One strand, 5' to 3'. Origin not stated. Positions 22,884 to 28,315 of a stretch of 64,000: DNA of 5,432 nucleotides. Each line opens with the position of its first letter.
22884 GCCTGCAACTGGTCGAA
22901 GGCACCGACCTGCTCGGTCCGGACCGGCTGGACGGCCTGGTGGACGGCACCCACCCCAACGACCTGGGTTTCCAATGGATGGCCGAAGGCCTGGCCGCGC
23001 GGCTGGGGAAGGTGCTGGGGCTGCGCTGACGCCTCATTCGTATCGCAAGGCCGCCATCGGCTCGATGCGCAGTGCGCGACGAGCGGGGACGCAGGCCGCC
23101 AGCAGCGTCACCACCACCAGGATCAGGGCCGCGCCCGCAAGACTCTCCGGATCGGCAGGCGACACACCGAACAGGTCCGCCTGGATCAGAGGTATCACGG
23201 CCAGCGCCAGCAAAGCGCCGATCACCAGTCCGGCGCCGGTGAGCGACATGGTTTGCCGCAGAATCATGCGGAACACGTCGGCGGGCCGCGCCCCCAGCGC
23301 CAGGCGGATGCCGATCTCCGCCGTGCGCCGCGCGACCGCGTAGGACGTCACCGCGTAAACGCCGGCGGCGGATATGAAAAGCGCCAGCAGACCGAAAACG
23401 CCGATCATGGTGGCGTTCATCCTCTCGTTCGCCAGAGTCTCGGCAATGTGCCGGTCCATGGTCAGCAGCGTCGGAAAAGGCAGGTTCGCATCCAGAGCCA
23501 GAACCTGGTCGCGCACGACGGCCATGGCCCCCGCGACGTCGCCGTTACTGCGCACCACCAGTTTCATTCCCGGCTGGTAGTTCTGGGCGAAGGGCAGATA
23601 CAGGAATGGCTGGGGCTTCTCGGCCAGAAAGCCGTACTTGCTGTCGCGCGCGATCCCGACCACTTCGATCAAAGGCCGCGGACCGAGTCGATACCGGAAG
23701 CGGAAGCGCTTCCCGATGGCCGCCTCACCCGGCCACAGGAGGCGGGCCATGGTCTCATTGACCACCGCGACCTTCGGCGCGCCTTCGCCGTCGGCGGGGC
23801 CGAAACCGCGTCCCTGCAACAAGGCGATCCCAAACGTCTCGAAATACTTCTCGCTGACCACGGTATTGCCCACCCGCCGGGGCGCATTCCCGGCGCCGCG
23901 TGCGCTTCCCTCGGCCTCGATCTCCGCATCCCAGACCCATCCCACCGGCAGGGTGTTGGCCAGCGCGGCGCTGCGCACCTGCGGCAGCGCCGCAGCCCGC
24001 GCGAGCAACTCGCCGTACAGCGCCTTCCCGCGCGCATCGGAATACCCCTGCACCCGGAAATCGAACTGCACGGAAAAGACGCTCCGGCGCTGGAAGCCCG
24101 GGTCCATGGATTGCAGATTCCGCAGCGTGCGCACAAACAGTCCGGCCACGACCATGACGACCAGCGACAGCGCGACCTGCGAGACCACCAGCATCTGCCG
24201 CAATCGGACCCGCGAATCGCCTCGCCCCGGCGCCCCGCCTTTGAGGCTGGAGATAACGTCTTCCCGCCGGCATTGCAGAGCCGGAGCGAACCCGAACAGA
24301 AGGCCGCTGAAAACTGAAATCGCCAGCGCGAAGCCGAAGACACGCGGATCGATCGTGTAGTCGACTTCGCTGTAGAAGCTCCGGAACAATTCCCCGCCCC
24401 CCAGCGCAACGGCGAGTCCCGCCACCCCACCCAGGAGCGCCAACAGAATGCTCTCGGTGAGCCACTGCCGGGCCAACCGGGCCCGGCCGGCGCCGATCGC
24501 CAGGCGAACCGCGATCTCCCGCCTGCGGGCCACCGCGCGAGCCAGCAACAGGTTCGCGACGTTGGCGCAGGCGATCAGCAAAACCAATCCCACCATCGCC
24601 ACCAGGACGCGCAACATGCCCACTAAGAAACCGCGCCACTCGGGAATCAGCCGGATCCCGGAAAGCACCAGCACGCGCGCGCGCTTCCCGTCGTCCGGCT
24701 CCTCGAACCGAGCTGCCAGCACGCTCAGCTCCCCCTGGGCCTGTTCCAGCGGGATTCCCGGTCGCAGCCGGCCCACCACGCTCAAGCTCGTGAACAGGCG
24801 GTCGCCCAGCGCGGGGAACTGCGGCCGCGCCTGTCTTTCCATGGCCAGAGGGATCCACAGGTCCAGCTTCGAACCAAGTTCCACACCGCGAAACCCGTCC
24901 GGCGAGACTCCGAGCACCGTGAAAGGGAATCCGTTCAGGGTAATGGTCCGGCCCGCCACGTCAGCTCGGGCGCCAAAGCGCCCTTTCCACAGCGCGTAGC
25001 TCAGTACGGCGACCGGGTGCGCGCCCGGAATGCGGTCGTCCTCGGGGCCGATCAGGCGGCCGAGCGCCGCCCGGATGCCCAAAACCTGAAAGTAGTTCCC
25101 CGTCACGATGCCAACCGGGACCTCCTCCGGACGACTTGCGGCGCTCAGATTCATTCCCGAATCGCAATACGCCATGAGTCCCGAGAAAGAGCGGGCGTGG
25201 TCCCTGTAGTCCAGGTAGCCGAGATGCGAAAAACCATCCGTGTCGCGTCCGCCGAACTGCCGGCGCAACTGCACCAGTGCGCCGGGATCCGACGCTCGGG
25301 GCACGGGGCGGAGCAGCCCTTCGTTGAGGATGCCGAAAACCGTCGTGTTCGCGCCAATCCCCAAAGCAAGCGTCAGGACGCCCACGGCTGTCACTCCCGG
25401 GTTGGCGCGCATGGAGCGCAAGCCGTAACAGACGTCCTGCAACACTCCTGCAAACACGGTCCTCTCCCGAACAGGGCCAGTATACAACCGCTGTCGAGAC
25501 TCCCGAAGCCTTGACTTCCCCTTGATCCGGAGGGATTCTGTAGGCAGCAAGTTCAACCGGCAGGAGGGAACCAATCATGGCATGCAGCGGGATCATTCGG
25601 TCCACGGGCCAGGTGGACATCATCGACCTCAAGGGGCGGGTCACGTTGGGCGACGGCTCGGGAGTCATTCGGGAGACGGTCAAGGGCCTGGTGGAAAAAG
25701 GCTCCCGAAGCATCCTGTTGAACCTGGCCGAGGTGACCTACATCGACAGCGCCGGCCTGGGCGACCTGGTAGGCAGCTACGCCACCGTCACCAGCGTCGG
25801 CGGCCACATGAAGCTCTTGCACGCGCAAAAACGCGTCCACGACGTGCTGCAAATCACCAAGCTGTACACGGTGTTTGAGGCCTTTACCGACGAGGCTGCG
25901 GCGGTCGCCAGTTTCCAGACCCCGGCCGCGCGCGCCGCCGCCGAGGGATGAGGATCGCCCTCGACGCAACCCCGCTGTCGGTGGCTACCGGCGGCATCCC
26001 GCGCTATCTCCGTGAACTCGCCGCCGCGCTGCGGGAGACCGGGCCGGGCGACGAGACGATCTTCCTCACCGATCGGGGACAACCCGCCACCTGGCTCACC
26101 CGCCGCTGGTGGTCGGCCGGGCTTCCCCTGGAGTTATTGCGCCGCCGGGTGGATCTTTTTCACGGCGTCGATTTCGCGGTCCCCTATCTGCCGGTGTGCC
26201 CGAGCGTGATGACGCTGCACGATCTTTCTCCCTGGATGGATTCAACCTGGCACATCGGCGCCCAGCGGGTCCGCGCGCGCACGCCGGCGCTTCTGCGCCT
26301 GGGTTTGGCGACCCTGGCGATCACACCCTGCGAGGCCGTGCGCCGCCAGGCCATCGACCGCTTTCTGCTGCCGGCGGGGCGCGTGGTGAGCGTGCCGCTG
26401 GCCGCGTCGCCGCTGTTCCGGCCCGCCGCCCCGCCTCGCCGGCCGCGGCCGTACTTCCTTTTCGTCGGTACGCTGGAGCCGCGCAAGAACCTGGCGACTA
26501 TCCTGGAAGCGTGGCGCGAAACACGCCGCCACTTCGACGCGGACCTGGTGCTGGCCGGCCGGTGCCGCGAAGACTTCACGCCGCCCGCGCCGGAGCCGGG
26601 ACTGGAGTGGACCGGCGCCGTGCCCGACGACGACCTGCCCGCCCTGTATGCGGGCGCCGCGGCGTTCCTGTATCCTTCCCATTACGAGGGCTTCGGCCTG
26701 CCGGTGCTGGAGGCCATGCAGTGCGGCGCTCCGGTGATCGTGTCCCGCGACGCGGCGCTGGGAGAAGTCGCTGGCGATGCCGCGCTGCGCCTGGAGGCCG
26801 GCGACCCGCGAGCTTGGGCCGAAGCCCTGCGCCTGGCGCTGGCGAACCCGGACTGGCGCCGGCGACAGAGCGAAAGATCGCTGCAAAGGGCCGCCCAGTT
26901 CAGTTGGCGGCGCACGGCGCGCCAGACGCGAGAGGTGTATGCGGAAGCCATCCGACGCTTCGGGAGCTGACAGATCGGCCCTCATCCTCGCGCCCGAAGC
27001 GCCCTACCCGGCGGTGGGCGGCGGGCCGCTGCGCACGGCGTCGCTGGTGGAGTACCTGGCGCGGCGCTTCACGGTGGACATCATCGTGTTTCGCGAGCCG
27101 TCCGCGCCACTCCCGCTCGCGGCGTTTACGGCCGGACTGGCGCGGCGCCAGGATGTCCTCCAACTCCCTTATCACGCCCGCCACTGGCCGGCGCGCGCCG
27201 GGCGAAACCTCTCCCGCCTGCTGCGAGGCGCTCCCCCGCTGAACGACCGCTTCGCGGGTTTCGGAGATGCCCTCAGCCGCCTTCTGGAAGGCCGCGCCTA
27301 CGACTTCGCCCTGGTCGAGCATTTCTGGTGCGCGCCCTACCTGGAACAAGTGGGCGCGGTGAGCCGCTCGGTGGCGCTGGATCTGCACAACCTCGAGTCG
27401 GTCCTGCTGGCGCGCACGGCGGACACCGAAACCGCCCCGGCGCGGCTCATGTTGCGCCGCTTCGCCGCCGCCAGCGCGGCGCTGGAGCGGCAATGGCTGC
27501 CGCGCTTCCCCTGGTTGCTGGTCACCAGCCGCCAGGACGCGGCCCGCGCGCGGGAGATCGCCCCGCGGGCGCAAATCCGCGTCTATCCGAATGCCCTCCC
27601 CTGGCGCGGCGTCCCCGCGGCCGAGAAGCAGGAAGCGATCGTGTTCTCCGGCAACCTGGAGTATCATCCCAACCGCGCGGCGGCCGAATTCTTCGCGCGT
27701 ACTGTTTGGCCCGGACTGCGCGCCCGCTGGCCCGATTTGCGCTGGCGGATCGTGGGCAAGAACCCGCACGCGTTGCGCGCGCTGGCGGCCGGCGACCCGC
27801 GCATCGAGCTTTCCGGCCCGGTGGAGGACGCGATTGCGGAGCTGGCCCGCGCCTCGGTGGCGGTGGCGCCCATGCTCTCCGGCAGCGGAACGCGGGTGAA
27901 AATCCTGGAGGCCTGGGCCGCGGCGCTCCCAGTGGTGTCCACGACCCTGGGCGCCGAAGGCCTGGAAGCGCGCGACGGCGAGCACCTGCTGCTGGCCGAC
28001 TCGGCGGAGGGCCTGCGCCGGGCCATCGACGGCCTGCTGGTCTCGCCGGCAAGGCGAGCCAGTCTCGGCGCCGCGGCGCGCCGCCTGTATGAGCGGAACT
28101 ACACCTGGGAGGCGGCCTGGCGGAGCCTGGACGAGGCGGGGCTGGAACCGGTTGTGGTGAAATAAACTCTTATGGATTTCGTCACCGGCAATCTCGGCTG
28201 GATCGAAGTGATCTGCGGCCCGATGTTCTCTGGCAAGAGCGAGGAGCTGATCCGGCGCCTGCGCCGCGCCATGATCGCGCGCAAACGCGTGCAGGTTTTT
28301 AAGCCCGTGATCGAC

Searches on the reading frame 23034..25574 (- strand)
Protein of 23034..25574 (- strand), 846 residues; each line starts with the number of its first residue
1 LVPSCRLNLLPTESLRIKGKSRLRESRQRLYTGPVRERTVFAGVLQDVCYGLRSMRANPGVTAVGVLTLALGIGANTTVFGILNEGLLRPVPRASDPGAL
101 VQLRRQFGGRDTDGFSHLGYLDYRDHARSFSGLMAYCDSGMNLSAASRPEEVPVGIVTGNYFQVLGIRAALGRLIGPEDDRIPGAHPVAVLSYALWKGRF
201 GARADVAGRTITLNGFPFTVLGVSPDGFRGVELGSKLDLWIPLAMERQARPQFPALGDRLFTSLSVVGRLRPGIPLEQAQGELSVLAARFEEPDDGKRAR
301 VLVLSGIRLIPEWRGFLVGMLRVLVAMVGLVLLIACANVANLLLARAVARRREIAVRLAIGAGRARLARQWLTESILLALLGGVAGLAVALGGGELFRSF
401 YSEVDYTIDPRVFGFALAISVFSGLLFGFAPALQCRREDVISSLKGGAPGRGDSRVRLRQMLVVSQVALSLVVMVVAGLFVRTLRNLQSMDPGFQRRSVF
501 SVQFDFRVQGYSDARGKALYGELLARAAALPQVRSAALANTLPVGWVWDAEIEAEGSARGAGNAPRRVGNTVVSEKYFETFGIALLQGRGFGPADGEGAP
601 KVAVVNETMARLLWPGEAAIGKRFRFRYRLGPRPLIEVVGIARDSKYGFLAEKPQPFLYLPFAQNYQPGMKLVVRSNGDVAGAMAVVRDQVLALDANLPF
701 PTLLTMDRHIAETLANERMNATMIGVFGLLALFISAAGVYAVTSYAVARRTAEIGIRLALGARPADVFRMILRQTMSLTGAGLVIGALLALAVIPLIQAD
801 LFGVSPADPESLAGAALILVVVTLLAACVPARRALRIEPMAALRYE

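Call 54: search_protein_families(library=pfam, proteins=[window:23034-25574:-], max_evalue=0.0001)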
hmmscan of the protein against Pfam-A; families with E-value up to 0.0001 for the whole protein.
window:23034-25574:- (846 aa): 2 families
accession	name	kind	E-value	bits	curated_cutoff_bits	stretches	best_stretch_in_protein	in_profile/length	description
PF12704.14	MacB_PCD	-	6.5e-36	125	27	2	64-283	3-204/207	MacB-like periplasmic core domain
PF02687.27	FtsX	-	1.5e-34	119.1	25.5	2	726-839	2-120/120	FtsX-like permease C-terminal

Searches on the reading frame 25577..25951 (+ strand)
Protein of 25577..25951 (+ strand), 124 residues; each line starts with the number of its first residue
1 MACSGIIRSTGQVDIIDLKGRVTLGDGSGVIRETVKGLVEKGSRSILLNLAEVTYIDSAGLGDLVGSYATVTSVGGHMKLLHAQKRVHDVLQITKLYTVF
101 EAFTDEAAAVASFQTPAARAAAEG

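Call 54: search_protein_families(library=pfam, proteins=[window:25577-25951:+], max_evalue=0.0001)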
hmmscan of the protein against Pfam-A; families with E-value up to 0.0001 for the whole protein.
window:25577-25951:+ (124 aa): 2 families
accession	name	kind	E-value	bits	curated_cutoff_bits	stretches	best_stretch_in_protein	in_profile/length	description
PF01740.26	STAS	-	1.7e-11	44.3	22.6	1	31-109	27-106/106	STAS domain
PF13466.11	STAS_2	-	5.9e-08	33.2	29.2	1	16-94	1-77/80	STAS domain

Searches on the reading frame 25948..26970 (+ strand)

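Call 54: search_protein_families(library=pfam, proteins=[window:25948-26970:+], max_evalue=0.0001)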
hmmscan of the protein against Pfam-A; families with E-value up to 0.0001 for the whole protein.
window:25948-26970:+ (340 aa): 5 families
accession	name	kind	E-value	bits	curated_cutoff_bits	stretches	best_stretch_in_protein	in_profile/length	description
PF00534.26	Glycos_transf_1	-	1.8e-27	96.4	26.4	1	164-311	12-169/172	Glycosyl transferases group 1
PF13692.12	Glyco_trans_1_4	-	4.4e-26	92.3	27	1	167-299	1-141/142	Glycosyl transferases group 1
PF20706.3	GT4-conflict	-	4.3e-10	39.6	26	1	228-326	273-384/385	Family 4 Glycosyltransferase in conflict systems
PF13524.12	Glyco_trans_1_2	-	6.4e-09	36.3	25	1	184-326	4-141/144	Glycosyl transferase-like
PF13439.12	Glyco_transf_4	-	3.2e-07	31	28.5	1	15-150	2-163/170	Glycosyltransferase Family 4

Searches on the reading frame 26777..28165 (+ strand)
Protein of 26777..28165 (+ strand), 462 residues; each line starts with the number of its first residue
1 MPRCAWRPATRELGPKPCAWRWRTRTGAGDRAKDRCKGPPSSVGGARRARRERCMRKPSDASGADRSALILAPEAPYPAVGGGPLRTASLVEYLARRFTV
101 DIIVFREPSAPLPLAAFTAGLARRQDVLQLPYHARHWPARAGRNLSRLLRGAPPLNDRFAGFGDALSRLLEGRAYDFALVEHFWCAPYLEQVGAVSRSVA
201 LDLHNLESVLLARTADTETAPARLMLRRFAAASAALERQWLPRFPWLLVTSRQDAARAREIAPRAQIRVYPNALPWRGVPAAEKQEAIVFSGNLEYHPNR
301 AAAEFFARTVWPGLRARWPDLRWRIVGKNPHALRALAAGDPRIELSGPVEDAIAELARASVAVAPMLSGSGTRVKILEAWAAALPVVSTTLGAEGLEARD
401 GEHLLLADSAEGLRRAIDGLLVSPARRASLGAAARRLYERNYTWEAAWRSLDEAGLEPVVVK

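Call 54: search_protein_families(library=pfam, proteins=[window:26777-28165:+], max_evalue=0.0001)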
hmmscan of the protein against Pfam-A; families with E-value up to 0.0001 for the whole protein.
window:26777-28165:+ (462 aa): 3 families
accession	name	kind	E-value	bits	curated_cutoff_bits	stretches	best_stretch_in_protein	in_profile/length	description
PF13692.12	Glyco_trans_1_4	-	1.1e-22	81.2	27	1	287-421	3-140/142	Glycosyl transferases group 1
PF13524.12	Glyco_trans_1_2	-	2.3e-09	37.8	25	1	316-450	10-141/144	Glycosyl transferase-like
PF00534.26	Glycos_transf_1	-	1.1e-05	25.5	26.4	1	283-436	13-171/172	Glycosyl transferases group 1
